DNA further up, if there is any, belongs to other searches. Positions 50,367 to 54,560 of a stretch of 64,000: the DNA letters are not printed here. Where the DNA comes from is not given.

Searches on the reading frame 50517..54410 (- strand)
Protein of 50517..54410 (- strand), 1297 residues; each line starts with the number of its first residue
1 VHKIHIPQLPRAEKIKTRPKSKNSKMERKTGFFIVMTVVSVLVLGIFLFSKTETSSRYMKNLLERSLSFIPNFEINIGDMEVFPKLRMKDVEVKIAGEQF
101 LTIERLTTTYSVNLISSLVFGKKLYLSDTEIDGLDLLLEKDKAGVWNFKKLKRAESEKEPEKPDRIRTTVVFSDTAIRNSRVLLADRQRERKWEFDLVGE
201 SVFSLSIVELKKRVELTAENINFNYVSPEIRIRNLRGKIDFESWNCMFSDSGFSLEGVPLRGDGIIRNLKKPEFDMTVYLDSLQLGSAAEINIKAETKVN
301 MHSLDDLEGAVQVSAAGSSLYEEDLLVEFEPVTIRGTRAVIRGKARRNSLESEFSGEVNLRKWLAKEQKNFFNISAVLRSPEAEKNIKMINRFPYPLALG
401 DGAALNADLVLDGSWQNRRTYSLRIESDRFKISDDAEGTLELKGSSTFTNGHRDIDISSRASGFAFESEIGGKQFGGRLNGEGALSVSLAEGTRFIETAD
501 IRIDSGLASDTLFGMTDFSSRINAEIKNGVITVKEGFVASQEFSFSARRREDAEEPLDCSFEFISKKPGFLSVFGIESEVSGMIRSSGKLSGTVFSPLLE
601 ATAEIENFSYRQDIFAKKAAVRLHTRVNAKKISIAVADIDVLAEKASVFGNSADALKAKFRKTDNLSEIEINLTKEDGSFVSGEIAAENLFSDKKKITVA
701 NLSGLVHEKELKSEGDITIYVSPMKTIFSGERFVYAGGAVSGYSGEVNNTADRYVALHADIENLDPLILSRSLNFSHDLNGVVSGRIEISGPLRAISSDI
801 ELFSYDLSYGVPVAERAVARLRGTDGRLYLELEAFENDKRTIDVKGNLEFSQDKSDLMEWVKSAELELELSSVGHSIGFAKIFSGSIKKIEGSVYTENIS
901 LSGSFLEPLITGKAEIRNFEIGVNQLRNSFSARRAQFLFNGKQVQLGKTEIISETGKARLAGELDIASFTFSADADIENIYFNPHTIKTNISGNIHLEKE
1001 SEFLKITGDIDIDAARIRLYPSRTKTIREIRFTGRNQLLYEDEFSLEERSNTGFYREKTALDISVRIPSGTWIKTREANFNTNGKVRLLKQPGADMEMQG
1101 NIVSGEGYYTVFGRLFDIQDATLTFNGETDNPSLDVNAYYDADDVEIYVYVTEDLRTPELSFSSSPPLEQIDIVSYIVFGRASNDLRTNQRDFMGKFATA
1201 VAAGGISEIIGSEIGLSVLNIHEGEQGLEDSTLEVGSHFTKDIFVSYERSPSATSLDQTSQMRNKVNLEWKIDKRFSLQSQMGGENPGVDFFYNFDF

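Call 8: search_protein_families(library=pfam, proteins=[window:50517-54410:-], max_evalue=0.01)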
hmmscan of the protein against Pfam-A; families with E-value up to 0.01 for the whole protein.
window:50517-54410:- (1297 aa): 3 families
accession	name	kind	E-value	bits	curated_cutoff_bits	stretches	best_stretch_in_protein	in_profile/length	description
PF04357.19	TamB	-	1.5e-49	169.7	22.4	1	953-1297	8-381/381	TamB, inner membrane protein subunit of TAM complex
PF05359.17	DUF748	-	1.7e-07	30.1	50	1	25-213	12-195/1037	Domain of Unknown Function (DUF748)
PF13116.12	YhdP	-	0.0013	17.1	46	0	64-241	44-202/1224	YhdP protein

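Call 56: find_homologous_proteins(query=window:50517-54410:-, max_evalue=1e-50)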
Query window:50517-54410:- (1297 aa): 53 proteins with E <= 1e-50 among 8000 candidates.
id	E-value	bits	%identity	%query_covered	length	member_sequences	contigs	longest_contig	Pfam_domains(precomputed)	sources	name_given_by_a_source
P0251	0.0e+0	2785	100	98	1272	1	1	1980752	PF05359.17,PF04357.20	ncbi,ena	-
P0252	0.0e+0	2167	76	98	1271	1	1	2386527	PF05359.17,PF04357.20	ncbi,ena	-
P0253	0.0e+0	1334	49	98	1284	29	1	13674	PF27051.1,PF05359.17,PF04357.20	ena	-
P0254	0.0e+0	1328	49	98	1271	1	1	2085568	PF27051.1,PF05359.17,PF04357.20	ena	-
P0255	0.0e+0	1327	47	99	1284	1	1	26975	PF27051.1,PF05359.17,PF04357.20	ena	-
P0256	0.0e+0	1314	47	99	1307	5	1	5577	PF27051.1,PF04357.20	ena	-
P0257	0.0e+0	1312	48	98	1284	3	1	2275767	PF27051.1,PF05359.17,PF04357.20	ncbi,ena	-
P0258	0.0e+0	1310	49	98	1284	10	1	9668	PF27051.1,PF05359.17,PF04357.20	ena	-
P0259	0.0e+0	1310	48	98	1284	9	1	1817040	PF27051.1,PF05359.17,PF04357.20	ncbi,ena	-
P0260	0.0e+0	1308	47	98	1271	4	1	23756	PF27051.1,PF05359.17,PF04357.20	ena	-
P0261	0.0e+0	1307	48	98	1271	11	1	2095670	PF27051.1,PF05359.17,PF04357.20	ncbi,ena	-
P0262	0.0e+0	1306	47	98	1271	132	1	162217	PF27051.1,PF05359.17,PF04357.20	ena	-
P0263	0.0e+0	1305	48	98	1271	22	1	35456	PF27051.1,PF05359.17,PF04357.20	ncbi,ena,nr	ncbi:MAG: translocation/assembly module TamB [Candidatus Dadabacteria bacterium]|nr:translocation/as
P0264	0.0e+0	1305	48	98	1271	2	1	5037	PF27051.1,PF05359.17,PF04357.20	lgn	-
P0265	0.0e+0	1302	46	98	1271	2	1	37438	PF27051.1,PF13116.12,PF05359.17,PF04357.20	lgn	-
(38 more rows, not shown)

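Call 57: find_encoding_contigs(protein=P0252, flank=10000, max_places=2)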
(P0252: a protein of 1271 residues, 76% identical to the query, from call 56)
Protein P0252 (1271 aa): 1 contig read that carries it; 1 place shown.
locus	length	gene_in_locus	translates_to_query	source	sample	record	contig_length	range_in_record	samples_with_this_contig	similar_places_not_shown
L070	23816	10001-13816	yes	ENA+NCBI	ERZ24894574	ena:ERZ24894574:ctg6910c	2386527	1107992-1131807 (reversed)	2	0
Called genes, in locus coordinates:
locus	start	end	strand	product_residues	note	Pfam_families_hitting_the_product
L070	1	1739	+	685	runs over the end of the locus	PF13174:TPR_6 (faint), PF01520:Amidase_3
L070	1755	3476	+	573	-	PF14716:HHH_8, PF14520:HHH_5 (faint), PF14791:DNA_pol_B_thumb, PF02811:PHP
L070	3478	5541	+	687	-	PF22745:Nlig-Ia, PF01653:DNA_ligase_aden, PF03120:OB_DNA_ligase, PF00633:HHH (faint), PF12826:HHH_2, PF14520:HHH_5, PF00533:BRCT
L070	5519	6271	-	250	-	PF08032:SpoU_sub_bind, PF00588:SpoU_methylase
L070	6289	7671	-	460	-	PF01551:Peptidase_M23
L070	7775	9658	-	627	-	PF00580:UvrD-helicase, PF13245:AAA_19, PF13604:AAA_30 (faint), PF01443:Viral_helicase1 (faint), PF13361:UvrD_C, PF13538:UvrD_C_2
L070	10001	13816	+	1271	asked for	PF05359:DUF748, PF04357:TamB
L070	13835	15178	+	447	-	PF00009:GTP_EFTU, PF01926:MMR_HSR1, PF02421:FeoB_N, PF00009:GTP_EFTU, PF01926:MMR_HSR1, PF02421:FeoB_N, PF04548:AIG1 (weak), PF14714:KH_dom-like, +8 more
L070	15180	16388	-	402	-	PF13439:Glyco_transf_4, PF00534:Glycos_transf_1, PF13692:Glyco_trans_1_4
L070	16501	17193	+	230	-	-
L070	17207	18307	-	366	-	PF00950:ABC-3, PF01032:FecCD (weak)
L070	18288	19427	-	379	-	PF00950:ABC-3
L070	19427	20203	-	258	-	PF00005:ABC_tran, PF02463:SMC_N (faint), PF13304:AAA_21 (faint)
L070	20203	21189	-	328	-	PF01297:ZnuA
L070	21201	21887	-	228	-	PF01325:Fe_dep_repress, PF12802:MarR_2 (faint), PF02742:Fe_dep_repr_C, PF04023:FeoA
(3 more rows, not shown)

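Call 58: find_encoding_contigs(protein=P0257, flank=10000, max_places=2)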
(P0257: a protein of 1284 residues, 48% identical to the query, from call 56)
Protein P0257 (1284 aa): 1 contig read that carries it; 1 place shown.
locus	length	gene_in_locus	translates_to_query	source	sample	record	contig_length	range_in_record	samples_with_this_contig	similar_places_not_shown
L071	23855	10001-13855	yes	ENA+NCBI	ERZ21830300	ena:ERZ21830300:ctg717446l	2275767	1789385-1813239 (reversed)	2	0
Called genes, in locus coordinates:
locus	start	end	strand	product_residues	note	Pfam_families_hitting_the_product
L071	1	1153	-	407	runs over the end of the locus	PF01676:Metalloenzyme, PF10143:PhosphMutase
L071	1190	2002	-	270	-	PF23023:Anti-Pycsar_Apyc1 (weak), PF00753:Lactamase_B, PF13483:Lactamase_B_3, PF12706:Lactamase_B_2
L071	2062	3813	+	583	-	PF13174:TPR_6 (faint), PF11741:AMIN (faint), PF01520:Amidase_3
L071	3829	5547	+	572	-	PF14716:HHH_8, PF12836:HHH_3 (faint), PF14520:HHH_5 (weak), PF14791:DNA_pol_B_thumb, PF02811:PHP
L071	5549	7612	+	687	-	PF22745:Nlig-Ia, PF01653:DNA_ligase_aden, PF03120:OB_DNA_ligase, PF12826:HHH_2, PF14520:HHH_5, PF00533:BRCT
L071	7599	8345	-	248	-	PF08032:SpoU_sub_bind, PF00588:SpoU_methylase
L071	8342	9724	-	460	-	PF01551:Peptidase_M23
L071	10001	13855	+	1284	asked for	PF05359:DUF748 (faint), PF27051:TamB_N (faint), PF04357:TamB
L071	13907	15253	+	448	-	PF00009:GTP_EFTU, PF01926:MMR_HSR1, PF02421:FeoB_N, PF00009:GTP_EFTU, PF01926:MMR_HSR1, PF02421:FeoB_N, PF04548:AIG1 (weak), PF14714:KH_dom-like, +7 more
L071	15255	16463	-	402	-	PF13439:Glyco_transf_4, PF20706:GT4-conflict (weak), PF00534:Glycos_transf_1, PF13692:Glyco_trans_1_4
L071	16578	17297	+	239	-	-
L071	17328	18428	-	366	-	PF00950:ABC-3, PF01032:FecCD (weak)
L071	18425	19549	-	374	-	PF00950:ABC-3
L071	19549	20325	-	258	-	PF00005:ABC_tran, PF02463:SMC_N (faint), PF13304:AAA_21 (faint)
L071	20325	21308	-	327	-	PF01297:ZnuA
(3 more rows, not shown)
